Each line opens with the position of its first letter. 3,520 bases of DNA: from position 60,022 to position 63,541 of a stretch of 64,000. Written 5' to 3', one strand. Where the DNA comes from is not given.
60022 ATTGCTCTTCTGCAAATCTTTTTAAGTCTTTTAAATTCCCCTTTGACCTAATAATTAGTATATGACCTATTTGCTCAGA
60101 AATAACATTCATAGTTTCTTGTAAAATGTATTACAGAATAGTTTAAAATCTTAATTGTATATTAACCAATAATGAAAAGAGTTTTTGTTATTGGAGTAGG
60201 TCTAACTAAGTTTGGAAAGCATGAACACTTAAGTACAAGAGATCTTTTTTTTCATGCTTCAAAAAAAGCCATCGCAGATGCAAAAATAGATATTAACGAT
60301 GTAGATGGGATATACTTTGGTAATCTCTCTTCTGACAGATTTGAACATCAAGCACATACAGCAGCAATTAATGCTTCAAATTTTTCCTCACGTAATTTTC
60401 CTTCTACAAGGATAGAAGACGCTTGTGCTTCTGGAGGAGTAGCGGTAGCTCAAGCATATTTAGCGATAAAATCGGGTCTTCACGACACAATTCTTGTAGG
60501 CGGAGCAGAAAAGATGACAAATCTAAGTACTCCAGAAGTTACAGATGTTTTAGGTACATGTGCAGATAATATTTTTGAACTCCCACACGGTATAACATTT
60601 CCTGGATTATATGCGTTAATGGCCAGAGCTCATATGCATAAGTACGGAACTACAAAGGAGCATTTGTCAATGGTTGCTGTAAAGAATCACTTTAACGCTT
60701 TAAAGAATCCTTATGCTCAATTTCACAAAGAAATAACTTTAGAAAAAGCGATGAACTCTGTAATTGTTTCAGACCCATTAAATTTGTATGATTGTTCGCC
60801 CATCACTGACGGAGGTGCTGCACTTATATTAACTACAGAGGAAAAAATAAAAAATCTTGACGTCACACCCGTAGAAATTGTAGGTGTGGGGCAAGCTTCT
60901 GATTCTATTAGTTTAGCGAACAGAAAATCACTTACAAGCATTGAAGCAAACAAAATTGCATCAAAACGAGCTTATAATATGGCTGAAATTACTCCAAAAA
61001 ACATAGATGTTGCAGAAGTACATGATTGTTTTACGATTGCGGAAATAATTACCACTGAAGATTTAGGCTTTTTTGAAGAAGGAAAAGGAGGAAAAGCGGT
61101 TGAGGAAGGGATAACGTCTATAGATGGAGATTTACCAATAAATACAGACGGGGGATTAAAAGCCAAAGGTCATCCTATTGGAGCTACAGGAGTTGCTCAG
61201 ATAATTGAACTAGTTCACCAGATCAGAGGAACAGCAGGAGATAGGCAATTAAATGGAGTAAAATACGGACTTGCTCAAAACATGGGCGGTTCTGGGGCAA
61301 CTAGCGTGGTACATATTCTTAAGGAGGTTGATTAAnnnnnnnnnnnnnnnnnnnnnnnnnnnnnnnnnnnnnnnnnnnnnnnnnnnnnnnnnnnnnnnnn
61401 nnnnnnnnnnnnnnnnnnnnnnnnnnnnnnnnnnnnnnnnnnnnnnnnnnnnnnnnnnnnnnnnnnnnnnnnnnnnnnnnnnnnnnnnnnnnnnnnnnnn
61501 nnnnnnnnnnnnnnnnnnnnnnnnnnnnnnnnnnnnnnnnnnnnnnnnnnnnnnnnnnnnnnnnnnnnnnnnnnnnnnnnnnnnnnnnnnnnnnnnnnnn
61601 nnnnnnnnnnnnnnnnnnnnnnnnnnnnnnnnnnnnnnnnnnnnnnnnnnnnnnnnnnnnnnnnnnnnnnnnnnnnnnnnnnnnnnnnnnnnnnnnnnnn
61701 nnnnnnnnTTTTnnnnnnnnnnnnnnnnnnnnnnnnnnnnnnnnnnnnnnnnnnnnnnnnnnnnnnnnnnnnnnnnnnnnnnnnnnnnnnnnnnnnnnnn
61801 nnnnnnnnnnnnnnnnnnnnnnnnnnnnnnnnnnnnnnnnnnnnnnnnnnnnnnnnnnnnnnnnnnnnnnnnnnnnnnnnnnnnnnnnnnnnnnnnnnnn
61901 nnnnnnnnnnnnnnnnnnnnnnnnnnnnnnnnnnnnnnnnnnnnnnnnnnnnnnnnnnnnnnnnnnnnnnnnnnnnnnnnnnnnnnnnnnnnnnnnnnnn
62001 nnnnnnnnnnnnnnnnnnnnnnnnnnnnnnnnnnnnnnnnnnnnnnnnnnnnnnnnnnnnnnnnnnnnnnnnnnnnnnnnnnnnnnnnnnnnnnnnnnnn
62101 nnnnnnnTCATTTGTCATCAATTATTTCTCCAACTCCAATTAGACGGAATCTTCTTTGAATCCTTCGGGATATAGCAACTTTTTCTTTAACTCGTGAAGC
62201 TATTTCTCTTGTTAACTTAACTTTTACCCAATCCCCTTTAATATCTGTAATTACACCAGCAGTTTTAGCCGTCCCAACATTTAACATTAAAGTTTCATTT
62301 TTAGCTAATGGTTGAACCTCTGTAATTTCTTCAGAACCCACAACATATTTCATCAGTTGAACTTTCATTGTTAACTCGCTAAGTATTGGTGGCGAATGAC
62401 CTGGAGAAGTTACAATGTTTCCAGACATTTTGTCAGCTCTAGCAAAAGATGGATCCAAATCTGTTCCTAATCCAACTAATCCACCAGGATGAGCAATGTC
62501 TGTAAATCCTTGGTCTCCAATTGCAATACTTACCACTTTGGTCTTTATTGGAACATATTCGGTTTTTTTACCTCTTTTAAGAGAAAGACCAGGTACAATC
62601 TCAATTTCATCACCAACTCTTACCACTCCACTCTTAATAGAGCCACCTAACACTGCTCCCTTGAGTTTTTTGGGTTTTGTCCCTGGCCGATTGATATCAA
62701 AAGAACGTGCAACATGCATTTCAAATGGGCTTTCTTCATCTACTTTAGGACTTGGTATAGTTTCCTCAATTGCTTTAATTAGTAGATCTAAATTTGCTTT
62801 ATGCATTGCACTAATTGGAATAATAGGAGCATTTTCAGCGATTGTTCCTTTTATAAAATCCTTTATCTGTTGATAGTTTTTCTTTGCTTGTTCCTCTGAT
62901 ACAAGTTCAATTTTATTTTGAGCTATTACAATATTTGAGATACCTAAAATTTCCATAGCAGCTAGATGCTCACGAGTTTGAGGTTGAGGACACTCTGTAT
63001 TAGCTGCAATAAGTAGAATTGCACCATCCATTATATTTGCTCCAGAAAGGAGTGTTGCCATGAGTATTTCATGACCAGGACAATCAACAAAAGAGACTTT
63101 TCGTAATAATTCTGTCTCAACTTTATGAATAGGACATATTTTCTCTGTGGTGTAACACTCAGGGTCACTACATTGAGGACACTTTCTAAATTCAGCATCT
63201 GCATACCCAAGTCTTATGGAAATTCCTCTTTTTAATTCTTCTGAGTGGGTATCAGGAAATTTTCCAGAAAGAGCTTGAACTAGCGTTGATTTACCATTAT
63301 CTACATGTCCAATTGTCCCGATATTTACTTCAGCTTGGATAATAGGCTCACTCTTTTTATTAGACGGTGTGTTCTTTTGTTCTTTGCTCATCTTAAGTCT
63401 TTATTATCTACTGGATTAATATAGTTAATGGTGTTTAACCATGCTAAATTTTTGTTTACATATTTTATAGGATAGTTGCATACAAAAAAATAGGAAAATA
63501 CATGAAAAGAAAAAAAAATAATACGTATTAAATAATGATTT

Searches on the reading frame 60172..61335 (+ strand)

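Call 78: search_protein_families(library=pfam, proteins=[window:60172-61335:+], max_evalue=0.0001)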
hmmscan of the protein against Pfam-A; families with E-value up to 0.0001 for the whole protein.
window:60172-61335:+ (387 aa): 4 families
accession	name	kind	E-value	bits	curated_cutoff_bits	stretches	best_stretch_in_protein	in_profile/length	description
PF22691.2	Thiolase_C_1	-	2.8e-50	170.3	28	1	240-384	1-143/144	Thiolase C-terminal domain-like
PF00108.29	Thiolase_N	-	2.7e-30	106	26.4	1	4-224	1-260/260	Thiolase, N-terminal domain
PF02803.24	Thiolase_C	-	5.8e-10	39.3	27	1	262-366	26-112/123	Thiolase, C-terminal domain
PF00109.32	ketoacyl-synt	-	6.7e-06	26.3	20.8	1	77-119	166-208/252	Beta-ketoacyl synthase, N-terminal domain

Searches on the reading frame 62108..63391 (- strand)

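Call 78: search_protein_families(library=pfam, proteins=[window:62108-63391:-], max_evalue=0.0001)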
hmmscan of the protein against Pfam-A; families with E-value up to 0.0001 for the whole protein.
window:62108-63391:- (427 aa): 3 families
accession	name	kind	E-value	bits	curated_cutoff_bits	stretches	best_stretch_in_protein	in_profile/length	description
PF00009.33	GTP_EFTU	-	5.9e-29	101.4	26.5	1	22-214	4-188/188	Elongation factor Tu GTP binding domain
PF09173.17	eIF2_C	-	1.4e-26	92.9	22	1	339-423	2-86/86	Initiation factor eIF2 gamma, C terminal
PF03144.31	GTP_EFTU_D2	-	1.7e-06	28.8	30.3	1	245-312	1-60/73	Elongation factor Tu domain 2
